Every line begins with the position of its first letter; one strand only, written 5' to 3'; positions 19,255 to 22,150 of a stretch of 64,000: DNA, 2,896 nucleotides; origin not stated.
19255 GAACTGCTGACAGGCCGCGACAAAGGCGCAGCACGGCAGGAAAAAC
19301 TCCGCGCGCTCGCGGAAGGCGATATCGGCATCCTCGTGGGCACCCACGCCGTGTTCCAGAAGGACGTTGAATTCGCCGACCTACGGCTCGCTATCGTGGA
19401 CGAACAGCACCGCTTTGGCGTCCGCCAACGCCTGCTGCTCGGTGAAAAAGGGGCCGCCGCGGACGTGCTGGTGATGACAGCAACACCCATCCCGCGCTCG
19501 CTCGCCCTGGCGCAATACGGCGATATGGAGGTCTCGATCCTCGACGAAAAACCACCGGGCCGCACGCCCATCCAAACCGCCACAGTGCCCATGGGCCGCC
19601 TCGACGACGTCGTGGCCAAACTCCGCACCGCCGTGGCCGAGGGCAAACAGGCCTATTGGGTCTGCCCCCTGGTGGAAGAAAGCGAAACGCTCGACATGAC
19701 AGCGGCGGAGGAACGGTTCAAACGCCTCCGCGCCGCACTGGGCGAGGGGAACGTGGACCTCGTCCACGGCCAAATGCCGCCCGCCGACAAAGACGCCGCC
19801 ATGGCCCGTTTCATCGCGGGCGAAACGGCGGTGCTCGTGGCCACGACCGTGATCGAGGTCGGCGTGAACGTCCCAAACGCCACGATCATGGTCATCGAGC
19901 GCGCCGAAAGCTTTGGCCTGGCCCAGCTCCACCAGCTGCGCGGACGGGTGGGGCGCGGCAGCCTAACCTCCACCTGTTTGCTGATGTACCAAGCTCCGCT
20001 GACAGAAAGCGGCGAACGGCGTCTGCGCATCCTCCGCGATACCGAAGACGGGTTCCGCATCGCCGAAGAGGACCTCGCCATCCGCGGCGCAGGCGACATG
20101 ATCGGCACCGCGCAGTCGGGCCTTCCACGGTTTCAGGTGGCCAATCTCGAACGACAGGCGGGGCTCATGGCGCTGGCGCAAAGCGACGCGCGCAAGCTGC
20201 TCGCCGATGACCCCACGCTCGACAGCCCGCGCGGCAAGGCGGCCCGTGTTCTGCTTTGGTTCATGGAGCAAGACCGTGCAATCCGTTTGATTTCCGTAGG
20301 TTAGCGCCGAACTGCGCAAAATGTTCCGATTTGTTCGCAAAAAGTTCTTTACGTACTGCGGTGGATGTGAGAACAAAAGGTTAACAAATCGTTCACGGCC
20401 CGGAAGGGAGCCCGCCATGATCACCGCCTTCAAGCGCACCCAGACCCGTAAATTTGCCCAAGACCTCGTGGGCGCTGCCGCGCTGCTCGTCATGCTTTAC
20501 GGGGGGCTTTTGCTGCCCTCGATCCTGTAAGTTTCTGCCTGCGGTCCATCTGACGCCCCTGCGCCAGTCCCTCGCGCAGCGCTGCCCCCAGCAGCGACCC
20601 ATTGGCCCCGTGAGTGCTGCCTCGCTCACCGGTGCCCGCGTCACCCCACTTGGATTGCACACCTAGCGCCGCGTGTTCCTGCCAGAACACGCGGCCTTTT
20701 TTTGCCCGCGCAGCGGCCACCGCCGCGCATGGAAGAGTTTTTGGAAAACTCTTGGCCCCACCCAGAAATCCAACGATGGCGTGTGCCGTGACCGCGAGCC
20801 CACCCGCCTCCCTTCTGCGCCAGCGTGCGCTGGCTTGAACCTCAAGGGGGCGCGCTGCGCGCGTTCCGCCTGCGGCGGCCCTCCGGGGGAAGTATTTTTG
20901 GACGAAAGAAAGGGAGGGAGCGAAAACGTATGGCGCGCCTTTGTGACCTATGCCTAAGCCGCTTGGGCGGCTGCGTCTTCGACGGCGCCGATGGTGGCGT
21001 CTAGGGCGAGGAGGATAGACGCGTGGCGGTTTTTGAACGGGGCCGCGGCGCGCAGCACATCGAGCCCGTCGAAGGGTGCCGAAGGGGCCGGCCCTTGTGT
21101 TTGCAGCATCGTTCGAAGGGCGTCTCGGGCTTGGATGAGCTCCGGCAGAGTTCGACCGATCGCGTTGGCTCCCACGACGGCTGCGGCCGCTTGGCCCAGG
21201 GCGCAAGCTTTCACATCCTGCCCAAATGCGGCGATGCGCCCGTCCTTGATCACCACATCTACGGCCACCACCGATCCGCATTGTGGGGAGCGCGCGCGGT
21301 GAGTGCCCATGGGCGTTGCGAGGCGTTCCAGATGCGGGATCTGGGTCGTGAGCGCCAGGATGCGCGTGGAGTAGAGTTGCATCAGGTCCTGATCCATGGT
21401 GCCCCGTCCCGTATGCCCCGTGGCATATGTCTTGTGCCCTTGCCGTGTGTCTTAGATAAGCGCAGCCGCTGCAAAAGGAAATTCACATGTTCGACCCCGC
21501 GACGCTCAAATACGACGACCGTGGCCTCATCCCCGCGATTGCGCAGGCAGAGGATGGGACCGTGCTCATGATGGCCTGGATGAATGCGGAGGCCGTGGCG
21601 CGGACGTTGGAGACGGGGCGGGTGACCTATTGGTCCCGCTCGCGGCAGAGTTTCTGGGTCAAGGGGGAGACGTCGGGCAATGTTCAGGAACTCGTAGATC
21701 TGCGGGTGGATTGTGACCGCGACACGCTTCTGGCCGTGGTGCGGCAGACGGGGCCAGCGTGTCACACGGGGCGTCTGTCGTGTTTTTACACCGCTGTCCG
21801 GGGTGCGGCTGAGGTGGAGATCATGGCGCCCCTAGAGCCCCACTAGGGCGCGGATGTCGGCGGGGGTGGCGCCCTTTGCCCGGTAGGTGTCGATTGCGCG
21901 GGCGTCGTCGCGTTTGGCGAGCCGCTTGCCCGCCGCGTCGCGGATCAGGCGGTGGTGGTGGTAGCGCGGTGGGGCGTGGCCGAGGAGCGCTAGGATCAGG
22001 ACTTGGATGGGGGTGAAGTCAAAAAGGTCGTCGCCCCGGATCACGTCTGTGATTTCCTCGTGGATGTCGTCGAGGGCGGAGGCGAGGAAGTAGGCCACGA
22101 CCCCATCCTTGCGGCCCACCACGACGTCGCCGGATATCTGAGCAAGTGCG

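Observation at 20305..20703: Compact SOS-box / 37-aa membrane peptide / terminator module after recG (SidA/TisB-like candidate)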

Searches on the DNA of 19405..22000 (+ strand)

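Call 3: search_rna_families(source=window, start=19800, end=22000, threshold=evalue, max_evalue=5, show_alignments=2)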
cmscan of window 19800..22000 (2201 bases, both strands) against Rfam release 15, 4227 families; matches with E-value up to 5: 1.
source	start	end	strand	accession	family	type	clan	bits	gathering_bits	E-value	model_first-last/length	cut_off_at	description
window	20033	20103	+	RF02523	ROSE_3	Cis-reg; thermoregulator;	-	15.8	43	4.6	1-69/69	no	Repression of heat shock gene expression (ROSE) element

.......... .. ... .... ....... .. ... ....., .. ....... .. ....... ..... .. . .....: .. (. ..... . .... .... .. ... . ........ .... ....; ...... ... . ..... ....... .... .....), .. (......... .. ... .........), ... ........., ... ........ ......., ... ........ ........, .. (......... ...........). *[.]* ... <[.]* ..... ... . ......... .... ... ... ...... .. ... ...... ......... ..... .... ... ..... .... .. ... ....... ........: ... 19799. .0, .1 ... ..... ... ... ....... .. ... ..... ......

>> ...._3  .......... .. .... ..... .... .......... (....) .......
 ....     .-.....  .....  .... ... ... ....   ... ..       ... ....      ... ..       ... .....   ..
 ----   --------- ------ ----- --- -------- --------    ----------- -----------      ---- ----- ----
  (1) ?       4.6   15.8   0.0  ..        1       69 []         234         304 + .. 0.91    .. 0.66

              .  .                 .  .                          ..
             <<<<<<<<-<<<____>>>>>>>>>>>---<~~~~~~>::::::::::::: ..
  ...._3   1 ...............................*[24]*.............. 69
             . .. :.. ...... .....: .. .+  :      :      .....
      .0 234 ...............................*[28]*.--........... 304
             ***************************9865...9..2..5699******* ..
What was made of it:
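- Tried and rejected: Weak Rfam ROSE_3 hit inside recG (E=4.6, call 3).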

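Call 60: build_rna_model(alignment_id=A4)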
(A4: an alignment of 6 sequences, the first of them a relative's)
Model R1 built from alignment A4 (6 sequences, 186 columns); structure: RNAalifold consensus.
model positions 180; base pairs 43; branch points 3; effective number of sequences 1.15; information 0.591 bits per position. Calibrated on 0.2 Mb of random sequence (short: E-values are rough).
structure used (alignment columns):
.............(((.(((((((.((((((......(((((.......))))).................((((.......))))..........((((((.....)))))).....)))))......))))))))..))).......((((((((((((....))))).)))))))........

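Call 61: search_with_rna_model(model_id=R1, sources=[window, L001, L002, L003, L004, L005, L006, L007, L008, L009, L010, L011, L012, L013, L014, L015, L016, L017, L018, L019, L020, L021, L022, L023, L024, L025, L026, L027, L028, L029, L030, L031, L032, L033, L034, L035, L036, L037, L038, L039, L040, L041, L042, L043, L044, L045, L046, L047, L048, L049, L050, L051, L052, L053, L054, L055, L056, L057, L058, L059, L060, L061, L062, L063, L064, L065, L066, L067, L068, L069, L070, L071, L072, L073, L074, L075, L076, L077, L078, L079, L080], max_evalue=0.01, make_alignment=true)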
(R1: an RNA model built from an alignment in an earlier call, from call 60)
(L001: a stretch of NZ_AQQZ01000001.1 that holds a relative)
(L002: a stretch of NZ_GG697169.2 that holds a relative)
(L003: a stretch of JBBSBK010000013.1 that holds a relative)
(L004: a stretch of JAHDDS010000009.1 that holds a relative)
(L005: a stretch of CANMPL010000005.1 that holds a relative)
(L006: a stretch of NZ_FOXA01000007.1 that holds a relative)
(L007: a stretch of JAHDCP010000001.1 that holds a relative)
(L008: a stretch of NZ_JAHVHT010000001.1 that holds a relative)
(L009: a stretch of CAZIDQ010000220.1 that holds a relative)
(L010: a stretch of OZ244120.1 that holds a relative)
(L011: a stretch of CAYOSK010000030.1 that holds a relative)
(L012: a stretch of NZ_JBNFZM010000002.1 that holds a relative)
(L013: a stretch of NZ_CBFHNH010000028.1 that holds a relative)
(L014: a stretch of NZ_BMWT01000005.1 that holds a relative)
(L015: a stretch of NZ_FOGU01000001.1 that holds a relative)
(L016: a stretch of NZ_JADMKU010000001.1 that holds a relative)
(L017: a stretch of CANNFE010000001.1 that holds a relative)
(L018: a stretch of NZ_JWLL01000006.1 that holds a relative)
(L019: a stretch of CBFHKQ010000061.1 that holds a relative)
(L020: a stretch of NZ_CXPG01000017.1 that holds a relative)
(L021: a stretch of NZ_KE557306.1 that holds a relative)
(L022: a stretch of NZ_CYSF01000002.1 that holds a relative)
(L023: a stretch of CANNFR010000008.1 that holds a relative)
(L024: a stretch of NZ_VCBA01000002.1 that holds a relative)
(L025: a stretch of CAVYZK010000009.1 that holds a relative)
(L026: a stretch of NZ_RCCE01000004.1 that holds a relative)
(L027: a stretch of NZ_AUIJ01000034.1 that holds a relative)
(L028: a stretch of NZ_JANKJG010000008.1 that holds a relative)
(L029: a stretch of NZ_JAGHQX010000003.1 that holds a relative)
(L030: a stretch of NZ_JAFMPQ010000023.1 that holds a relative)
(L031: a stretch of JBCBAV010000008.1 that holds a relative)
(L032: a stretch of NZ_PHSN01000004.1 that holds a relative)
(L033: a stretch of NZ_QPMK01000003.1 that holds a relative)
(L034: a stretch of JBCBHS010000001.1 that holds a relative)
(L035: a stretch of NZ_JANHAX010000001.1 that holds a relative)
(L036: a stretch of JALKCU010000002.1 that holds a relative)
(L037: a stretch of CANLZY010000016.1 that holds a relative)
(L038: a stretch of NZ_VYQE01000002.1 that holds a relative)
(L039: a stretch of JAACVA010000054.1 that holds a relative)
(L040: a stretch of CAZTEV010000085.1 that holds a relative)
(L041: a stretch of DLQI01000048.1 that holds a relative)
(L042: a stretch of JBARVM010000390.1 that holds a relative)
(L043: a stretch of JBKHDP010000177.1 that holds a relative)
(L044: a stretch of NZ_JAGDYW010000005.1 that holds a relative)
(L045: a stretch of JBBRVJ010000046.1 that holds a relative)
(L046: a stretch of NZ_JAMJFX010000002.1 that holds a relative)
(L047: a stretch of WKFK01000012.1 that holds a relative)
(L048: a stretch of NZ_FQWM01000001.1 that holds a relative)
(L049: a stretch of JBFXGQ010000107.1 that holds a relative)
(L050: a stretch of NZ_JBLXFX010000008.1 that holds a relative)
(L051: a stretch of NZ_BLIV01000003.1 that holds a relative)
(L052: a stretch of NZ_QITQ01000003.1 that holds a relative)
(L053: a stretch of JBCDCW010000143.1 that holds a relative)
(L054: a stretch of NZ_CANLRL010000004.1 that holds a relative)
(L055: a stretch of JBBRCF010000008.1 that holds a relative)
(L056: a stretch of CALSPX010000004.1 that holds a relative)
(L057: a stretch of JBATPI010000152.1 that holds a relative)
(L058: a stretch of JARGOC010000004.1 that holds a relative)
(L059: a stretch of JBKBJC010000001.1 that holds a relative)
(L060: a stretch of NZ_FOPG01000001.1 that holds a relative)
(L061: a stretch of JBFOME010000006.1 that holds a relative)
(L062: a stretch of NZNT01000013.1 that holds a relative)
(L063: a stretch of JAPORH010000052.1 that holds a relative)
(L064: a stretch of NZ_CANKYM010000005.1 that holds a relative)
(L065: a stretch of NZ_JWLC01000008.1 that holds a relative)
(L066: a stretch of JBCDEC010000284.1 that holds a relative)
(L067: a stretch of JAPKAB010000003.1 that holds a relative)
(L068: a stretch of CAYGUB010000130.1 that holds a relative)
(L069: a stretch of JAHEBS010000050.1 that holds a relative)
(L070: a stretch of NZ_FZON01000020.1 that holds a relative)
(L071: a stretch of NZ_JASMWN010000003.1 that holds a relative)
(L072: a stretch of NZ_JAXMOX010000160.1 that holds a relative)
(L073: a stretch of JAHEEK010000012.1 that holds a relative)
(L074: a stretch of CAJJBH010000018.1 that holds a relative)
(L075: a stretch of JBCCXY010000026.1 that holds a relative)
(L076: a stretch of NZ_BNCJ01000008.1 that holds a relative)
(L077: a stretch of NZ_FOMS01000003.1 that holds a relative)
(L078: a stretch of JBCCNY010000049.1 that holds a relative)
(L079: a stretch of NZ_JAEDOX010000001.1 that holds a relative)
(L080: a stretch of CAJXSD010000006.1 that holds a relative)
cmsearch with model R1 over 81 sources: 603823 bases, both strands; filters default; matches with E-value up to 0.01: 77.
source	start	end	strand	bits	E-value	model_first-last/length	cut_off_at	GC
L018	4128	4309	+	207.9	3.3e-58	1-180/180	no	0.63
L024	4128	4310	+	206.1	1.1e-57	1-180/180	no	0.61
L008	4127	4307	+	204.8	2.6e-57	1-180/180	no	0.64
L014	4127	4305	+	200.3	5.2e-56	1-180/180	no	0.63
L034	4129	4306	+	157.2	1.8e-43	1-180/180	no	0.65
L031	4129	4292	+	156.8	2.3e-43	1-180/180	no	0.63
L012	4128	4301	+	133.6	1.2e-36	1-180/180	no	0.63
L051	4135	4318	+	91.2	2.6e-24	1-180/180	no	0.62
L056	4128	4287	+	86.9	4.6e-23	1-180/180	no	0.49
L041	4128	4287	+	84.9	1.8e-22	1-180/180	no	0.49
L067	4128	4287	+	83.2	5.3e-22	1-180/180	no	0.49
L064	4124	4307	+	75.4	1e-19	1-180/180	no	0.6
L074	4128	4290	+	67.1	2.6e-17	1-180/180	no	0.49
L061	5431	5616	+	64.1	1.9e-16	1-180/180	no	0.65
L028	4140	4322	+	61.8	9.3e-16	1-180/180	no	0.56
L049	4415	4603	+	58.2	1e-14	1-180/180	no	0.67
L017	4141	4338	+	55.5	6e-14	1-180/180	no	0.62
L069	4104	4288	+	53.7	2e-13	1-180/180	no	0.65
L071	4148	4326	+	52.9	3.4e-13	1-180/180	no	0.61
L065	4182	4363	+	52.9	3.4e-13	1-180/180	no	0.59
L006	4121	4287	+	51.7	7.9e-13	1-180/180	no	0.72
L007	4150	4320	+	51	1.2e-12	1-180/180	no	0.54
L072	4182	4363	+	50.6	1.6e-12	1-180/180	no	0.63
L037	4135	4315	+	50.3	2e-12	1-180/180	no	0.63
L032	4140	4307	+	50.2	2e-12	1-180/180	no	0.67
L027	4127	4289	+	50.1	2.2e-12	1-180/180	no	0.63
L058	4169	4375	+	49.9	2.6e-12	1-180/180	no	0.56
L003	4132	4318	+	49.8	2.7e-12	1-180/180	no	0.63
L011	4130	4311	+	49.1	4.3e-12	1-180/180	no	0.57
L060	4126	4281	+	48.9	5.1e-12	1-180/180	no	0.54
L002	4146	4339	+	48.5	6.4e-12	1-180/180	no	0.59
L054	4192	4379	+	48.4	6.9e-12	1-180/180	no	0.61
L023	4119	4266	+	48.1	8.8e-12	1-180/180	no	0.64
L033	4148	4326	+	47.7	1.1e-11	1-180/180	no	0.65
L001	4127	4325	+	47.5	1.3e-11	1-180/180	no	0.66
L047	4191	4378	+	47.2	1.6e-11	1-180/180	no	0.59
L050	4159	4334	+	47.1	1.7e-11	1-180/180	no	0.65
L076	4137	4305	+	46.6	2.3e-11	1-180/180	no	0.7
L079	4133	4320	+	45.1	6.4e-11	1-180/180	no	0.63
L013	4137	4324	+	44.3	1.1e-10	1-180/180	no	0.54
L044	4157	4355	+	44.2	1.1e-10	1-180/180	no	0.56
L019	4137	4310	+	43.9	1.4e-10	1-180/180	no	0.57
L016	4175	4356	+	43.8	1.5e-10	1-180/180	no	0.66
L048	4213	4357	+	43.4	2e-10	1-180/180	no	0.51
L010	4123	4294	+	42.9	2.8e-10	1-180/180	no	0.58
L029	4178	4361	+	42.2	4.5e-10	1-180/180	no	0.56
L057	4132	4264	+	42.1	4.6e-10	1-180/180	no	0.68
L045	4166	4309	+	41.8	5.9e-10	1-180/180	no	0.65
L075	4139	4316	+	41.4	7.6e-10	1-180/180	no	0.63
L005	4128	4306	+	40.7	1.2e-09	1-180/180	no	0.6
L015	4222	4320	+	40.6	1.3e-09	1-180/180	no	0.65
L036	4229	4322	+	40.6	1.3e-09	1-180/180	no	0.61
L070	4198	4368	+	39.3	3.1e-09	1-180/180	no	0.6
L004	4327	4510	+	38.7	4.7e-09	1-180/180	no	0.59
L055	4162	4287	+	37.5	1e-08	1-180/180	no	0.67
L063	4154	4344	+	37.4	1.1e-08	1-180/180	no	0.58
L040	4127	4294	+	36.8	1.7e-08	1-180/180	no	0.61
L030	4246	4401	+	35.2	4.9e-08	1-180/180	no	0.6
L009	1393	1569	+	33.8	1.3e-07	1-180/180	no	0.55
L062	4148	4313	+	30.9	8.5e-07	1-180/180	no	0.63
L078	2120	2287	+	29.7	1.9e-06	1-180/180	no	0.63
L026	4144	4313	+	29.4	2.2e-06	1-180/180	no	0.58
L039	4145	4308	+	29.3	2.4e-06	1-180/180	no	0.58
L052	4168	4346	+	29.3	2.5e-06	1-180/180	no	0.62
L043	1929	2109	+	29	3e-06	1-180/180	no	0.74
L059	4145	4234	+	29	3.1e-06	1-180/180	no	0.72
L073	4142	4305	+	28.2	5.3e-06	1-180/180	no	0.46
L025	4121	4245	+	27.6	7.7e-06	1-180/180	no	0.66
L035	4214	4336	+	27.5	8.3e-06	1-180/180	no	0.69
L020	4241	4328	+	27.2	1e-05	1-180/180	no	0.7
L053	4228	4321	+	26.8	1.3e-05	1-180/180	no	0.7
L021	4142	4314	+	24.8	5e-05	1-180/180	no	0.62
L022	4237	4392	+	24.3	6.9e-05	1-180/180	no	0.6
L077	4119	4287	+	24.1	8.2e-05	1-180/180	no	0.66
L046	4142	4220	+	23.1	0.00016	1-180/180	no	0.68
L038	4205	4313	+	22.8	0.00019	1-180/180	no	0.71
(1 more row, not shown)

Alignment A5: 77 matches aligned to the model, 425 columns, each read 5' to 3' on its own strand. Consensus structure (alignment columns), stored with it:
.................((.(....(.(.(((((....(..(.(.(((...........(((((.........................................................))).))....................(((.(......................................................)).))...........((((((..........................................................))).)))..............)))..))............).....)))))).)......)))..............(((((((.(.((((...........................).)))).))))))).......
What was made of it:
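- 20531..20667 (+): Conserved structured 3' UTR. A single-stranded UUUCUGCCUGC is followed by long-range closing stems that enclose hairpins with C/U-rich loops. Covariance model R1, built from 6 relatives, hits window 20528-20703 (25.5 bits, E 3e-5) and 76 of the 80 related loci (77 of 81 sequences with the window), once each, on the + strand (call 61).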

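Call 79: search_rna_families(sources=[L008, L033, L079, L010, L052, L021, L041, L006], threshold=evalue, max_evalue=1)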
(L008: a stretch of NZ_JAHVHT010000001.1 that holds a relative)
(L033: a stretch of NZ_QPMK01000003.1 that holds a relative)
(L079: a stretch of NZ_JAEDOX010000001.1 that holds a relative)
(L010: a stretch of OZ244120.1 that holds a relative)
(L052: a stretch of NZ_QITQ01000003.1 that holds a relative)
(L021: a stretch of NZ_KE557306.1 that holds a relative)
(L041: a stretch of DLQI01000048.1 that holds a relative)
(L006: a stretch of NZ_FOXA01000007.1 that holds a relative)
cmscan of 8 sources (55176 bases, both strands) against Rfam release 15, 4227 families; matches with E-value up to 1: 5.
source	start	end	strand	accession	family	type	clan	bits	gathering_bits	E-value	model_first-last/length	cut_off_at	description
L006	5030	5075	-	RF01668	P10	Gene; sRNA;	-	21.1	37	0.96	1-72/72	no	Pseudomonas sRNA P10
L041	2627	2881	-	RF02675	Ysr141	Gene; sRNA;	-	20.8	196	0.15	1-255/255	no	Yersinia sRNA 141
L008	2627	2840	-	RF02675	Ysr141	Gene; sRNA;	-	19.6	196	0.35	1-255/255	no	Yersinia sRNA 141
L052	2682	2723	-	RF02675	Ysr141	Gene; sRNA;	-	18.3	196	0.88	159-200/255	no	Yersinia sRNA 141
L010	2685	2720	-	RF02675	Ysr141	Gene; sRNA;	-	18.2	196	0.96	162-197/255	no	Yersinia sRNA 141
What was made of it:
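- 20531..20667 (+): No Rfam match was found (calls 3, 79).
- On Any Rfam RNA family (for the 3' UTR): No match overlaps the element at E<=5 in the window (call 3) or at E<=1 in 8 representative loci (call 79).
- Closest known: ccaF1. Different: Here no Rfam family, including that one, matches the 3' UTR (calls 3, 79).
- No Rfam family matches (calls 3, 79).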
